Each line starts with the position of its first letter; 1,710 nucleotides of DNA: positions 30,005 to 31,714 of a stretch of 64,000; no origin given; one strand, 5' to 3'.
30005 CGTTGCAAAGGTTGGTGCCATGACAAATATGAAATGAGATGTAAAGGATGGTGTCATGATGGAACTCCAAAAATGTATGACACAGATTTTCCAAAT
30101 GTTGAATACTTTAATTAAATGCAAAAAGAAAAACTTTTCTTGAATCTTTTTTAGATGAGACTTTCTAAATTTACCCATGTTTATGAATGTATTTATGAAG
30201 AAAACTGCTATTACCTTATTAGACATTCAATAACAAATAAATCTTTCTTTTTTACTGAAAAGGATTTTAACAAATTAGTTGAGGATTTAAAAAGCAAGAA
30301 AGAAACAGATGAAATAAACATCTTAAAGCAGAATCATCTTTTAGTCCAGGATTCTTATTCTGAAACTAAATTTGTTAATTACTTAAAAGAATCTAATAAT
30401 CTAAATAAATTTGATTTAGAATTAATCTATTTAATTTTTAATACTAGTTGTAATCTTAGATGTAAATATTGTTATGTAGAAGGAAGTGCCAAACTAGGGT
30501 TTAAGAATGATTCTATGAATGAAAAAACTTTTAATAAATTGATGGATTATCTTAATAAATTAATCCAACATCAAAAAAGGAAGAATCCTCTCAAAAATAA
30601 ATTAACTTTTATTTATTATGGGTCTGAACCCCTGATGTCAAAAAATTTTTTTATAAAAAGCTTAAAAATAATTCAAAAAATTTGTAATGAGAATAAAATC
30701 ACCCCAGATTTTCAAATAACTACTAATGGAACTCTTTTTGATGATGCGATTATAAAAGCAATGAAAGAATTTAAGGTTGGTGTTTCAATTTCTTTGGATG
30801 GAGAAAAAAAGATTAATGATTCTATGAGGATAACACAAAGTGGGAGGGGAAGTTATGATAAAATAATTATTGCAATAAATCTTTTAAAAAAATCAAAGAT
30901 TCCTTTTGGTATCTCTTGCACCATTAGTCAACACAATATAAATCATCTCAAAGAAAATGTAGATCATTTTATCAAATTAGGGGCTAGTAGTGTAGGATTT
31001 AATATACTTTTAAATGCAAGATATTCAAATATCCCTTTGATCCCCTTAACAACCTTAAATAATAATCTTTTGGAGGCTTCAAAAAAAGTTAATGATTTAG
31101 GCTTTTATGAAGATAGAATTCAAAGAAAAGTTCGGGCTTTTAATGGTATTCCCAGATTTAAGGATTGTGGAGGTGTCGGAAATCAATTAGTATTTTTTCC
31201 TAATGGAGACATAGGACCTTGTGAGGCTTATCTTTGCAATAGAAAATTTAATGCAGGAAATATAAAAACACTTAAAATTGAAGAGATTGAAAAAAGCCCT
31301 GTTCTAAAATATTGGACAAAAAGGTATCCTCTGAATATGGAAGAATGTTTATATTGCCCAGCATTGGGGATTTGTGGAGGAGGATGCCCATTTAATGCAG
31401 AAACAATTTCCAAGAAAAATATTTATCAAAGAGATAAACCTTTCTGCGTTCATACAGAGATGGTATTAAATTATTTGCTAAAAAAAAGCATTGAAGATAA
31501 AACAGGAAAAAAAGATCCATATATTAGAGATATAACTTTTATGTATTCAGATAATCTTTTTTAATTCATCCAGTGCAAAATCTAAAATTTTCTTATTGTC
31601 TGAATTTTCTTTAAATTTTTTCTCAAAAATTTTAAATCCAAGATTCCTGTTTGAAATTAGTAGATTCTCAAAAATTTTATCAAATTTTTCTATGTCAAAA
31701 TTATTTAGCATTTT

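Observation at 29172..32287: Candidate radical-SAM RiPP cluster 1: precursor with tandem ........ repeats + RRE-containing rSAM/SPASM enzyme + HExxH peptidase + GNAT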

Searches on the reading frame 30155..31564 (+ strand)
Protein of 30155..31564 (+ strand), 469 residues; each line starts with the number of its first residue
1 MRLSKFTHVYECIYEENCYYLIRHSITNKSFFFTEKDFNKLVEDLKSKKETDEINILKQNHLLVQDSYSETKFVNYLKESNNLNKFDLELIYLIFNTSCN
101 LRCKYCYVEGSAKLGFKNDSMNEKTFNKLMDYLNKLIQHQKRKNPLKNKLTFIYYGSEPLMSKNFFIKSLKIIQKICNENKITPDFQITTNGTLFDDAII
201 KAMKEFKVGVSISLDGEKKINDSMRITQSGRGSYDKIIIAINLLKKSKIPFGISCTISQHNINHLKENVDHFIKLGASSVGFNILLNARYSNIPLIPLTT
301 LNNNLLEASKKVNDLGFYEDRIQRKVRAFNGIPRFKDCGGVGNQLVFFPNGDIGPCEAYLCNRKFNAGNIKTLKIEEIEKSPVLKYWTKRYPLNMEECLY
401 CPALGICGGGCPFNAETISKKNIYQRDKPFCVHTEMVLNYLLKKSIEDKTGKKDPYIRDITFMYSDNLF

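Call 3: search_protein_families(library=pfam, proteins=[window:30155-31564:+], max_evalue=0.1)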
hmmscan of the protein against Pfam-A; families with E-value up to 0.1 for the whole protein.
window:30155-31564:+ (469 aa): 3 families
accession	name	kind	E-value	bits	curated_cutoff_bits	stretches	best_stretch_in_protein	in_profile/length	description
PF04055.27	Radical_SAM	-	9.3e-15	55.6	29.5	1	94-267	2-161/166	Radical SAM superfamily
PF13186.11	SPASM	-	1.9e-06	28.5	21.5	1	338-402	1-67/67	Iron-sulfur cluster-binding domain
PF13353.11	Fer4_12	-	4.4e-06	27.5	22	1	93-238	9-136/137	4Fe-4S single cluster domain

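Call 4: search_protein_families(library=ncbifam, proteins=[window:30155-31564:+], max_evalue=0.1)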
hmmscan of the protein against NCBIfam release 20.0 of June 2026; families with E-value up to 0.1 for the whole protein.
window:30155-31564:+ (469 aa): 70 families (the best 25 are shown)
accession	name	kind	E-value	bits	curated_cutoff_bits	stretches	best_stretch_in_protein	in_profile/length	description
TIGR04136.1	rSAM_FibroRumin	equivalog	7.4e-59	199.8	400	1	19-442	25-450/458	FibroRumin system radical SAM peptide maturase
NF047865.1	rSAM_PapB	equivalog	1.6e-46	159.1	340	1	91-415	5-320/330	PapB family radical SAM/SPASM ranthipeptide maturase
NF041298.1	rSAM_mat_DynA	equivalog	1.4e-40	139.4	450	1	98-431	10-339/356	dynobactin maturation radical SAM/SPASM protein DynA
TIGR03942.1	sulfatase_rSAM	equivalog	5.7e-40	137.5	349.45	1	97-440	9-352/363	anaerobic sulfatase maturase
TIGR04163.1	rSAM_cobopep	equivalog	1.9e-37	129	375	2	52-284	28-247/428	peptide-modifying radical SAM enzyme CbpB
TIGR04463.1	rSAM_vs_C_rich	equivalog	1.9e-36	125.8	525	1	42-414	36-397/438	TIGR04463 family radical SAM/SPASM RiPP maturase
NF038107.1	rSAM_NF038107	equivalog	3.5e-35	121.6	600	1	21-448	18-433/444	Cys-every-fifth radical SAM/SPASM peptide maturase CefB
TIGR03974.1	rSAM_six_Cys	equivalog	5.7e-35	121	425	1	37-420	49-425/451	thioether cross-link-forming SCIFF peptide maturase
NF041707.1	rSAM_YhhB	equivalog_domain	6e-35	120.8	445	2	97-295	10-204/369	cyclophane-forming radical SAM/SPASM peptide maturase YhhB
NF040492.1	not_ScfB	exception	9.6e-32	110.4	855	1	46-415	57-419/450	ScfB-related radical SAM/SPASM orphan maturase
TIGR03906.1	quino_hemo_SAM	equivalog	8.5e-31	107.1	453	1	81-413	86-416/467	quinohemoprotein amine dehydrogenase maturation protein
TIGR04280.1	geopep_mat_rSAM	hypoth_equivalog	1.7e-30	106.4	400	1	1-416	1-397/428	geopeptide radical SAM maturase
TIGR04064.1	rSAM_nif11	equivalog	1.9e-30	106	518.7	2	46-244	42-224/459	nif11-like peptide radical SAM maturase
TIGR04334.1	rSAM_Clo7bot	equivalog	2.4e-30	105.5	600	1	42-421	45-415/440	radical SAM/SPASM domain Clo7bot peptide maturase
TIGR04083.1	rSAM_pep_methan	hypoth_equivalog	4.2e-27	95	300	1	92-445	3-343/376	TIGR04083 family peptide-modifying radical SAM enzyme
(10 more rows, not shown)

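Call 9: find_encoding_contigs(protein=window:30155-31564:+, flank=10000, max_places=6)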
Protein window:30155-31564:+ (469 aa): 10 contigs read that carry it; 6 places shown.
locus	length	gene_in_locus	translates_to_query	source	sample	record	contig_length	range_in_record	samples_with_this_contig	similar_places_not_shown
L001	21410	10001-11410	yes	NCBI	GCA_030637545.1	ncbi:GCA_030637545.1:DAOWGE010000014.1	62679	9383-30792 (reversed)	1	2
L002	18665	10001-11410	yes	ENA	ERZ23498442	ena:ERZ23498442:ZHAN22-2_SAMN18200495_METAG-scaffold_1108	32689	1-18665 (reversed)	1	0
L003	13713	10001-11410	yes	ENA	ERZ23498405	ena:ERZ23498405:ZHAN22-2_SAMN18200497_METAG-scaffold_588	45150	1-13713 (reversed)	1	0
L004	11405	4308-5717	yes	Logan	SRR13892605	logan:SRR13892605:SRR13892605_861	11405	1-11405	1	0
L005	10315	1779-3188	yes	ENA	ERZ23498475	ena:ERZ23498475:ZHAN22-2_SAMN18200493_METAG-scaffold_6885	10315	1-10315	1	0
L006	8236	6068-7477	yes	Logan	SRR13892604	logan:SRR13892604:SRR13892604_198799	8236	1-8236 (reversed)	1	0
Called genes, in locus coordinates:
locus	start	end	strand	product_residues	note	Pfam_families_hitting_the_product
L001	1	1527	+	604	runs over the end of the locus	-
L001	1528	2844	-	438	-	PF18144:SMODS (weak), PF09249:tRNA_NucTransf2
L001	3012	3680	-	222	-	PF00702:Hydrolase, PF12710:HAD (weak), PF13419:HAD_2, PF13242:Hydrolase_like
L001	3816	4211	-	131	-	PF09845:OapC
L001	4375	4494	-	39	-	-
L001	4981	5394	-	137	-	PF09846:OapB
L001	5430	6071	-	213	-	PF03193:RsgA_GTPase (faint), PF01926:MMR_HSR1, PF02421:FeoB_N, PF08477:Roc (faint), PF16897:MMR_HSR1_Xtn (weak), PF00009:GTP_EFTU (weak)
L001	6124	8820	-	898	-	PF00801:PKD, PF18911:PKD_4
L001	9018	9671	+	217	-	PF13673:Acetyltransf_10, PF00583:Acetyltransf_1, PF08445:FR47 (weak), PF13508:Acetyltransf_7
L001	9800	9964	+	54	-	-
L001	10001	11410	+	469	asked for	PF04055:Radical_SAM, PF13353:Fer4_12 (weak), PF13186:SPASM (weak)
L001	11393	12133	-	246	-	-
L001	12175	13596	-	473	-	-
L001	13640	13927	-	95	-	-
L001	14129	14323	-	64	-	-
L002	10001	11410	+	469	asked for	PF04055:Radical_SAM, PF13353:Fer4_12 (weak), PF13186:SPASM (weak)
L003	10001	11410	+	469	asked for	PF04055:Radical_SAM, PF13353:Fer4_12 (weak), PF13186:SPASM (weak)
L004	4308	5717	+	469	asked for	PF04055:Radical_SAM, PF13353:Fer4_12 (weak), PF13186:SPASM (weak)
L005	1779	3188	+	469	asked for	PF04055:Radical_SAM, PF13353:Fer4_12 (weak), PF13186:SPASM (weak)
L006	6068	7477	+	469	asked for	PF04055:Radical_SAM, PF13353:Fer4_12 (weak), PF13186:SPASM (weak)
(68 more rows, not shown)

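Call 10: find_homologous_proteins(query=window:30155-31561:+, max_evalue=0.00001)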
Query window:30155-31561:+ (469 aa): 347 proteins with E <= 0.00001 among 8000 candidates; the best 120 are listed.
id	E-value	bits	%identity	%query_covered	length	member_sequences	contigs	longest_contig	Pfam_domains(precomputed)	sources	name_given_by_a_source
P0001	0.0e+0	1067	100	100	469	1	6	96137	PF13186.12,PF04055.28,PF13353.12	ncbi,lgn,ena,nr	ncbi:SPASM domain-containing protein [Candidatus Pacearchaeota archaeon]|nr:SPASM domain-containing 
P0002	5.8e-253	858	80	99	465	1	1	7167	PF04055.28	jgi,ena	-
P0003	3.8e-252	855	80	99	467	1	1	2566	PF04055.28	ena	-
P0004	3.1e-247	839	76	100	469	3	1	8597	PF04055.28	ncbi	-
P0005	6.0e-238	808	76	99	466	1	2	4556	PF04055.28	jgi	jgi:uncharacterized protein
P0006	1.0e-235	801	74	100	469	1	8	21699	PF04055.28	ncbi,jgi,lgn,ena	-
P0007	4.5e-234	796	74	100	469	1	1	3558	PF04055.28,PF13353.12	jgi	-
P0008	4.6e-233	792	72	100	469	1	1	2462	PF04055.28,PF13353.12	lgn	-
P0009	4.3e-229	779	70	100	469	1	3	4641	PF13186.12,PF04055.28,PF13353.12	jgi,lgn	jgi:uncharacterized protein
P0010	6.9e-227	772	70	100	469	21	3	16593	PF04055.28,PF13353.12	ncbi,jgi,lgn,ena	-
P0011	3.5e-226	770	70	100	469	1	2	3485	PF13186.12,PF04055.28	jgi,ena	-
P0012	3.7e-225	766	72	100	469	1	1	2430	PF04055.28,PF13353.12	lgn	-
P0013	1.2e-223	761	71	100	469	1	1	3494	PF13186.12,PF04055.28,PF13353.12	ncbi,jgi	-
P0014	1.3e-221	755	71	100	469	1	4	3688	PF04055.28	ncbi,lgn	-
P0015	1.8e-221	754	70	100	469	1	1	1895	PF13186.12,PF04055.28,PF13353.12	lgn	-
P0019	5.5e-213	726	71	96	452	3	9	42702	PF04055.28,PF13353.12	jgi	-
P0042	4.1e-130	453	47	99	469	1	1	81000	PF04055.28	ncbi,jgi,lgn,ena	ncbi:MAG: radical SAM protein [Candidatus Pacearchaeota archaeon]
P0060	1.2e-69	254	34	94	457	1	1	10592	PF04055.28,PF13353.12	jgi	-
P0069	1.9e-64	236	32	93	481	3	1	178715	PF04055.28,PF13353.12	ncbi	-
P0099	4.4e-56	209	30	88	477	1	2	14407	PF04055.28,PF13353.12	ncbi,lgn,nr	ncbi:FibroRumin system radical SAM peptide maturase [Patescibacteria group bacterium]|nr:FibroRumin 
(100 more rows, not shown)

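Call 13: find_related_loci(query=A1, collection=genome_contigs, flank=5000)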
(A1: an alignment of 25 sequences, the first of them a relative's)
Query A1 (469 aa) in genome_contigs; peptide patterns used: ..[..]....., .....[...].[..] (x = any residue, [..] = any of these).
58 stretches matched a pattern; 25 encode a relative of the query (tblastn E <= 1e-3); 25 distinct loci.
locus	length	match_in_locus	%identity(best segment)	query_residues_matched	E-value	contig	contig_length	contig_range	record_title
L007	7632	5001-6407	76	1-469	0e+0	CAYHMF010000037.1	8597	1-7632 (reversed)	MAG TPA_asm: Candidatus Woesearchaeota archaeon isolate ERP119705_co13_638 genome assembly, contig: NODE_10291_length_85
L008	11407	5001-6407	74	1-469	0e+0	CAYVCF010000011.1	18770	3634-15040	MAG TPA_asm: Candidatus Woesearchaeota archaeon isolate SRP050083_co1_89 genome assembly, contig: NODE_1175_length_18770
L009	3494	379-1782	71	1-468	0e+0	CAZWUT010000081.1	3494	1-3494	MAG TPA_asm: Candidatus Woesearchaeota archaeon isolate binchicken_co100_462 genome assembly, contig: NODE_43282_length_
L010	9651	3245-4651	70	1-469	0e+0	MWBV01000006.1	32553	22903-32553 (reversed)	MAG: Candidatus Diapherotrites archaeon ADurb.Bin253 BWY36_contig000006, whole genome shotgun sequence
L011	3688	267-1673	71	1-469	0e+0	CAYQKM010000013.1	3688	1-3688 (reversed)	MAG TPA_asm: Candidatus Woesearchaeota archaeon isolate SRP263991_co6_206 genome assembly, contig: NODE_45703_length_368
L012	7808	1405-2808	69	1-468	0e+0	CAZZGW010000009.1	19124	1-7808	MAG TPA_asm: Candidatus Woesearchaeota archaeon isolate SRP191223_co1_100 genome assembly, contig: NODE_2708_length_1912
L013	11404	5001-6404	64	1-468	0e+0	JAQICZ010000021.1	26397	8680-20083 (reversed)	MAG: Nanoarchaeota archaeon isolate GH57 k119_421947, whole genome shotgun sequence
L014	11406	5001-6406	73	1-469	0e+0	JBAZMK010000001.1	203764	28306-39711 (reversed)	MAG: Candidatus Pacearchaeota archaeon isolate SO_2017_LW4_40 scaffold_205_c1_LW137-91_2017, whole genome shotgun sequen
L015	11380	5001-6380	54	1-465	8e-174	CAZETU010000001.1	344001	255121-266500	MAG TPA_asm: Candidatus Woesearchaeota archaeon isolate binchicken_co243_217 genome assembly, contig: NODE_3_length_3440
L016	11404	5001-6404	46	1-464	4e-138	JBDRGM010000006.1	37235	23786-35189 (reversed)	MAG: archaeon isolate MEGAHIT-group-1.433 k141_6205452, whole genome shotgun sequence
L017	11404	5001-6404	47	1-464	1e-134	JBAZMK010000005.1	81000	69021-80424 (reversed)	MAG: Candidatus Pacearchaeota archaeon isolate SO_2017_LW4_40 scaffold_897_c1_LW137-91_2017, whole genome shotgun sequen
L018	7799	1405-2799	46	1-461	2e-134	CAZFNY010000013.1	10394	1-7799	MAG TPA_asm: Candidatus Woesearchaeota archaeon isolate binchicken_co387_150 genome assembly, contig: NODE_8537_length_1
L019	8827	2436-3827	43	1-464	4e-123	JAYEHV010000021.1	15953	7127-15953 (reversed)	MAG: Nanoarchaeota archaeon isolate MAG208 MAG208_21, whole genome shotgun sequence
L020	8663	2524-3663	30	62-444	4e-46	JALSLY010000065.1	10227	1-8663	MAG: Thermotogae bacterium isolate 355-202_metabat2_scaf2bin.063 355-202_scaffold_4673_c1, whole genome shotgun sequence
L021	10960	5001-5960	28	88-421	8e-28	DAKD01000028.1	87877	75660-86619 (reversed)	MAG TPA_asm: Methanomassiliicoccales archaeon UBA280 UBA280_contig_13599, whole genome shotgun sequence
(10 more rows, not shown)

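Call 16: search_solved_structures(query=A1, max_evalue=0.001, show_alignments=1)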
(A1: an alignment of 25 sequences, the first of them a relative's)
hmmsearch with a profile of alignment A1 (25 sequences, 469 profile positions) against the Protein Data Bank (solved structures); distinct sequences matched with E-value up to 0.001: 6.
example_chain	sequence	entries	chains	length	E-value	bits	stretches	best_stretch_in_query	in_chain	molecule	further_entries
5wgg_A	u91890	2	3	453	1.6e-34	122.6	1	56-437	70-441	Radical SAM domain protein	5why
8vpo_A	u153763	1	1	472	3.7e-31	111.5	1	16-443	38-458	Radical SAM core domain-containing protein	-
4k37_A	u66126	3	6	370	3.9e-25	91.7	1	97-440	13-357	Anaerobic sulfatase-maturating enzyme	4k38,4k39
4k36_A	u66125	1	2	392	6.9e-25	90.9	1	97-441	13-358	Anaerobic sulfatase-maturating enzyme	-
9gm3_A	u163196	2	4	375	1.2e-22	83.5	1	85-249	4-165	ChlB radical SAM domain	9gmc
6efn_A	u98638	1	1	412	1.8e-08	36.8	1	181-277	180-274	Sporulation killing factor maturation protein SkfB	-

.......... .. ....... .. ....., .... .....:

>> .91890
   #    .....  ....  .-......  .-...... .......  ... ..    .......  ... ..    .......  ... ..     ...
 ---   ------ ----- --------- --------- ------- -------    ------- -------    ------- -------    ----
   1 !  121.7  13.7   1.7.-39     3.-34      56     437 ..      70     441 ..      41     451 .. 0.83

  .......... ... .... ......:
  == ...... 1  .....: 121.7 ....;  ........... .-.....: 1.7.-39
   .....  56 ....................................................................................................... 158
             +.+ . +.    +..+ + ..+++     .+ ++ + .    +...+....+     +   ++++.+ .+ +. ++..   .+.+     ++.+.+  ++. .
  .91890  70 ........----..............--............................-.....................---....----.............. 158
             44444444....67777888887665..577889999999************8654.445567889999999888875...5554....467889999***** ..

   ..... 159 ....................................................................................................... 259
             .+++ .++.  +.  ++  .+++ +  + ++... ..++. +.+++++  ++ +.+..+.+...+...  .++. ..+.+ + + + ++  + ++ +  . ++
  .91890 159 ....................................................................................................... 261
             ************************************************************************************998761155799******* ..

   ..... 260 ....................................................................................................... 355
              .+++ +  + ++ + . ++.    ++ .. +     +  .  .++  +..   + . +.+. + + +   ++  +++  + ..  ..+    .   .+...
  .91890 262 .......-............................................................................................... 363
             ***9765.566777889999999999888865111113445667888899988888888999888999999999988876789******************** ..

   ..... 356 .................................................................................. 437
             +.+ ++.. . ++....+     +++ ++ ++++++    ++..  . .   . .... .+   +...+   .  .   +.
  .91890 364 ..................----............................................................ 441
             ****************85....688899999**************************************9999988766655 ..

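Call 30: find_encoding_contigs(protein=P0042, flank=8000, max_places=2)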
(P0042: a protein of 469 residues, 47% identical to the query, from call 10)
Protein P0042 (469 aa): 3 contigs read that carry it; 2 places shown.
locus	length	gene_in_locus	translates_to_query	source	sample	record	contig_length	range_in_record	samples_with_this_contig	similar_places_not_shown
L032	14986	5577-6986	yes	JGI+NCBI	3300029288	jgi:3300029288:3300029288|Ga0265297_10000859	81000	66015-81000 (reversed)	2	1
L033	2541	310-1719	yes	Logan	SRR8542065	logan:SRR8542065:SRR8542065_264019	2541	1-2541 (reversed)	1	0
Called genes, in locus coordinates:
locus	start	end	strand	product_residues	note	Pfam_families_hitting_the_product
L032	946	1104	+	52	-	-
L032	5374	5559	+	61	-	-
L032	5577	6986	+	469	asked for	PF04055:Radical_SAM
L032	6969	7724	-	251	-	-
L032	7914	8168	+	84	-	-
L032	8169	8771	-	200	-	PF00406:ADK, PF13207:AAA_17, PF13238:AAA_18 (weak), PF05191:ADK_lid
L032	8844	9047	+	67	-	-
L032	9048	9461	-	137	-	PF01894:YjbQ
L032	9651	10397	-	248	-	PF04402:SIMPL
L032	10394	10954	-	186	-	PF12840:HTH_20, PF13412:HTH_24 (faint)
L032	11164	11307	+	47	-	-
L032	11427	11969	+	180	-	-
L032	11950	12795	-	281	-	PF00009:GTP_EFTU (faint), PF03193:RsgA_GTPase (weak), PF01926:MMR_HSR1, PF02421:FeoB_N (weak)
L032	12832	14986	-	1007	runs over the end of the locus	PF13385:Laminin_G_3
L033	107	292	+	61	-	-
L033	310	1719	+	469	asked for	PF04055:Radical_SAM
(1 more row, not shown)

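Call 31: find_encoding_contigs(protein=P0019, flank=8000, max_places=2)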
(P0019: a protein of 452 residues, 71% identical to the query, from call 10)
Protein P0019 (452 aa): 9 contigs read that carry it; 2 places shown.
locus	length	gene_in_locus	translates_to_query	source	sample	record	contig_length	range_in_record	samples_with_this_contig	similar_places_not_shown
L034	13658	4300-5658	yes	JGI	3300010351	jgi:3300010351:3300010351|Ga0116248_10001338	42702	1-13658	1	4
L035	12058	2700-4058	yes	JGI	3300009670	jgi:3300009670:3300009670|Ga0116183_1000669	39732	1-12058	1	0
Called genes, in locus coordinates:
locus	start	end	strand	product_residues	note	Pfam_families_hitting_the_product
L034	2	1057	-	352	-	?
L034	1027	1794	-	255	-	PF13641:Glyco_tranf_2_3, PF00535:Glycos_transf_2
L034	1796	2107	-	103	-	-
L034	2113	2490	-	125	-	-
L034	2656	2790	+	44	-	-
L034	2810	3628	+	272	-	-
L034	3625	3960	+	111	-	-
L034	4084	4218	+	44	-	-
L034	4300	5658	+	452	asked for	PF04055:Radical_SAM, PF13353:Fer4_12 (faint)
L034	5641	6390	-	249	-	-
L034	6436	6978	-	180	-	PF03848:TehB (weak), PF13489:Methyltransf_23 (weak), PF13847:Methyltransf_31 (faint)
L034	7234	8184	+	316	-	PF01073:3Beta_HSD, PF01370:Epimerase, PF02719:Polysacc_synt_2, PF04321:RmlD_sub_bind, PF16363:GDP_Man_Dehyd, PF07993:NAD_binding_4 (weak)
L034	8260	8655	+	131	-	-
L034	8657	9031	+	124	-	-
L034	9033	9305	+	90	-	-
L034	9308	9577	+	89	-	-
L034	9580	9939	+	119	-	-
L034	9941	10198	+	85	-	-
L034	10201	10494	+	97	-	-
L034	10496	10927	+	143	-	-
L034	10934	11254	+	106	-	-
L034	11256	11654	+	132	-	-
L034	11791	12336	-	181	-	-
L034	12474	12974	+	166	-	-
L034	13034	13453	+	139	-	-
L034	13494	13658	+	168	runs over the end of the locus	PF01909:NTP_transf_2 (weak), PF18765:Polbeta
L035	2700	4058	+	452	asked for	PF04055:Radical_SAM, PF13353:Fer4_12 (faint)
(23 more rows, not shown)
